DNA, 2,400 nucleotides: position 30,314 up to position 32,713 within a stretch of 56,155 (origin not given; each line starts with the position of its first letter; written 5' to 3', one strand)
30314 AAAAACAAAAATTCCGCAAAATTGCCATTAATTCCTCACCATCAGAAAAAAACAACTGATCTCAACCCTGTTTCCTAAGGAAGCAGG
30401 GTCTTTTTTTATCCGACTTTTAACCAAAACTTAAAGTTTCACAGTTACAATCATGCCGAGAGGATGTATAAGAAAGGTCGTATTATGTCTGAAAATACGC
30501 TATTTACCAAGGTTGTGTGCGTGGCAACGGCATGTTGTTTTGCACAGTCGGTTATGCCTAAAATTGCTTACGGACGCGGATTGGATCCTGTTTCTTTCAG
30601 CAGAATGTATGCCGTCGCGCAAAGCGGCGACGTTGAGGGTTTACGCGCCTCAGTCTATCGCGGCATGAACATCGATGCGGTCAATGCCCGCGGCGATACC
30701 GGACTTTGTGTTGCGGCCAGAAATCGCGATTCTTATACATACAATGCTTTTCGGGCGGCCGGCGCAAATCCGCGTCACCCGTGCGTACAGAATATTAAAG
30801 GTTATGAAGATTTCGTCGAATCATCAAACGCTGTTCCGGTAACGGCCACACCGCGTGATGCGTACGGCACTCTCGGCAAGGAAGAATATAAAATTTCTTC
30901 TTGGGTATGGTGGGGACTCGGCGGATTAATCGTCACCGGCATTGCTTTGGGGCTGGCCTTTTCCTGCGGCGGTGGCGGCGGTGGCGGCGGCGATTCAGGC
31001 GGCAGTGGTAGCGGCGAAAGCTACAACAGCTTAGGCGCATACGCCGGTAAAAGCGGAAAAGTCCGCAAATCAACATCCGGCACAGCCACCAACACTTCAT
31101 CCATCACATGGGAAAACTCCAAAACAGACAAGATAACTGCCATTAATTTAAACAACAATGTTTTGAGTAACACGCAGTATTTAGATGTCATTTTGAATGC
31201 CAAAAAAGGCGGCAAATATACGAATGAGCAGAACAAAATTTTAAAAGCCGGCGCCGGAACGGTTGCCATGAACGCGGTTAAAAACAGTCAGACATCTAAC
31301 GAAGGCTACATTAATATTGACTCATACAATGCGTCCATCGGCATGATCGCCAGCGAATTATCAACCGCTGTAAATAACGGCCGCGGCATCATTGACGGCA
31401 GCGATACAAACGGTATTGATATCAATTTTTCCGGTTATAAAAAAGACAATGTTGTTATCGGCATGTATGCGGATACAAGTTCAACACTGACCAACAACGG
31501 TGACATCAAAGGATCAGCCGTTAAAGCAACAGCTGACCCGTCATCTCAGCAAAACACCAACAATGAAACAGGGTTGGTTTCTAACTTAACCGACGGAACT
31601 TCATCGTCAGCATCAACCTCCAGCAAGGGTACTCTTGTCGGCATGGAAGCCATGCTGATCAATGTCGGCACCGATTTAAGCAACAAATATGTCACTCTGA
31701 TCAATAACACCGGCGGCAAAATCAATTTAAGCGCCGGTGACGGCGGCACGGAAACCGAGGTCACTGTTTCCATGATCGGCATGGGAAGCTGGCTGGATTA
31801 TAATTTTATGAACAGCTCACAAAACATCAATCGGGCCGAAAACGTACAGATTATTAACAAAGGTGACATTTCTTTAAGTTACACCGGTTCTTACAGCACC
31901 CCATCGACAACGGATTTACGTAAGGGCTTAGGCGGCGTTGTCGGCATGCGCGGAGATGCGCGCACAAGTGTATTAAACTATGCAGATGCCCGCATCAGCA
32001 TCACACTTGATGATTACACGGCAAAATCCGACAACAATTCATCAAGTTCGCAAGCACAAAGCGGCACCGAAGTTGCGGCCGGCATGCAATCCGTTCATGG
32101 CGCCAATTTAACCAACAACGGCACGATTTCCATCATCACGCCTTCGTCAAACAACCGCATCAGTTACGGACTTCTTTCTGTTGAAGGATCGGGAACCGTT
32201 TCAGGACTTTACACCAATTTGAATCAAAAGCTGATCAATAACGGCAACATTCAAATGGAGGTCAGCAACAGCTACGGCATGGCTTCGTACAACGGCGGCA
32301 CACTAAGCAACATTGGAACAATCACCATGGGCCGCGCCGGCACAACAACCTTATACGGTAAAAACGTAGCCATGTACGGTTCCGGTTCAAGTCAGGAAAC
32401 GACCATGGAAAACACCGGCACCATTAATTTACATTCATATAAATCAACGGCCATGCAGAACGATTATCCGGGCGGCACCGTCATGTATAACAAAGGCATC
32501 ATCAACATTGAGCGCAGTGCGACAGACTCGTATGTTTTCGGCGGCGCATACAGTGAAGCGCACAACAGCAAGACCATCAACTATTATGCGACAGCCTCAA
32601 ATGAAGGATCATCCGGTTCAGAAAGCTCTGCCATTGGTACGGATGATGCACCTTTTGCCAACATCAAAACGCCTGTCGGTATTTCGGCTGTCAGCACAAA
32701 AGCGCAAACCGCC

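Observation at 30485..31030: Autotransporter with an ankyrin N-terminal domain followed by an internal lipobox-like hydrophobic segment and poly-Gly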

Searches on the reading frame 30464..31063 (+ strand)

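Call 4: search_protein_families(library=pfam, proteins=[window:30464-31063:+], max_evalue=1)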
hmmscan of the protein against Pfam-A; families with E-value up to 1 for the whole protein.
window:30464-31063:+ (200 aa): 1 family
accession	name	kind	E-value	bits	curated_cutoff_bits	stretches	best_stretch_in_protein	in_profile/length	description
PF13637.12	Ank_4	-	0.039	14.8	22.7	1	50-89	4-42/50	Ankyrin repeats (many copies)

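Call 5: search_protein_families(library=ncbifam, proteins=[window:30464-31063:+], max_evalue=1)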
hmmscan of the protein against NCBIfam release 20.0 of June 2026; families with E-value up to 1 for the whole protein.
window:30464-31063:+ (200 aa): 1 family
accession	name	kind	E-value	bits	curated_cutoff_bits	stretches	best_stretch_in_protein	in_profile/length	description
NF058595.1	invert_tail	domain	0.15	12.4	37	1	149-180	53-85/113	lipo-invert putative C-terminal anchoring domain-containing protein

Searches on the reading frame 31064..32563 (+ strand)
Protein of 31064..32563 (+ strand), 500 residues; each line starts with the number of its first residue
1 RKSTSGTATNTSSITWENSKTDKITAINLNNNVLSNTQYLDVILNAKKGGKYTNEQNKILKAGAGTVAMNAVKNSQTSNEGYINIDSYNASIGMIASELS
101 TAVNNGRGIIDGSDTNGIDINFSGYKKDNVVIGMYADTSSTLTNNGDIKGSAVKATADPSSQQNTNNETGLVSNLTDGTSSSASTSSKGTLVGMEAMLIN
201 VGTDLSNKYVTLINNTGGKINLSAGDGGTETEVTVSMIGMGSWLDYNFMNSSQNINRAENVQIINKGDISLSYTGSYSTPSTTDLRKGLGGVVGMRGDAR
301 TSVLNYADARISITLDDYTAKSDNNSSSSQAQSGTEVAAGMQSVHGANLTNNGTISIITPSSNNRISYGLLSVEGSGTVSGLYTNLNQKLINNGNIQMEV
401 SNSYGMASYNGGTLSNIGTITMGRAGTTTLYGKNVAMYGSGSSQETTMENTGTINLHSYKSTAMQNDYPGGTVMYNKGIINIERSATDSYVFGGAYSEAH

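Call 6: search_protein_families(library=pfam, proteins=[window:31064-32563:+], max_evalue=10)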
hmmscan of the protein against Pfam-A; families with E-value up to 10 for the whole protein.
window:31064-32563:+ (500 aa): 1 family
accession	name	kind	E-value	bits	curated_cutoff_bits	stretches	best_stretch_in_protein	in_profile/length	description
PF04239.17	DUF421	-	0.083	12.8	23.6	1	341-400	50-97/129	YetF C-terminal domain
